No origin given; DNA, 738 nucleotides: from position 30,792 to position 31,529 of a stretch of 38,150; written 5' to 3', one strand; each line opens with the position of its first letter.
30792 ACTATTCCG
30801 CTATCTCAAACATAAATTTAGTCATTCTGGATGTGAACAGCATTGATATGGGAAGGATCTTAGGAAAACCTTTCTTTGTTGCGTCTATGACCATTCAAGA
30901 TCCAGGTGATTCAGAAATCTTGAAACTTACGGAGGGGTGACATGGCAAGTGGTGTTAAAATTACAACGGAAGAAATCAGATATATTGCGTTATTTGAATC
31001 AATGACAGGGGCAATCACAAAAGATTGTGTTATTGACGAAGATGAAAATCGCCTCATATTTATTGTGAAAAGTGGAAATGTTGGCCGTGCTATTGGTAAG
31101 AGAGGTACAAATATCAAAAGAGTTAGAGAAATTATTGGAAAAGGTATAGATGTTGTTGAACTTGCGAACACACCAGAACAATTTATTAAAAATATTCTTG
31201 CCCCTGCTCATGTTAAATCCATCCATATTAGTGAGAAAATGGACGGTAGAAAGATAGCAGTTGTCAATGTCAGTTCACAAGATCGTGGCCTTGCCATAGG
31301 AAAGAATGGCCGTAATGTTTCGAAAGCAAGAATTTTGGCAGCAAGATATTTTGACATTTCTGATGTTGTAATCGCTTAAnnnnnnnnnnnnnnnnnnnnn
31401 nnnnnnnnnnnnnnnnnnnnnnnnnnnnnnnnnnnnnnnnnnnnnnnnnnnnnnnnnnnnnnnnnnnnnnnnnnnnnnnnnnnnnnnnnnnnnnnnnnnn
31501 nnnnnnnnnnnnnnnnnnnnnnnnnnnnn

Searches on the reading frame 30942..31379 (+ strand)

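Call 78: search_protein_families(library=pfam, proteins=[window:30942-31379:+], max_evalue=0.0001)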
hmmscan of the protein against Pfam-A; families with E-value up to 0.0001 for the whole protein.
window:30942-31379:+ (145 aa): 4 families
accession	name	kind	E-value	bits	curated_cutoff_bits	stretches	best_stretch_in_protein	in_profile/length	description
PF13184.12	KH_5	-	1.5e-16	60.7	27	1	35-96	2-69/69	NusA-like KH domain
PF07650.23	KH_2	-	2.4e-15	56.5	22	1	14-73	3-62/78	KH domain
PF13083.13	KH_KhpA-B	-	1.2e-09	38.3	32.1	0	80-127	2-52/73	KhpA/KhpB, KH domain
PF23095.1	KH_NusA_C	-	1.6e-05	25.3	34.2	0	106-133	1-28/59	Transcription termination/antitermination protein NusA, KH domain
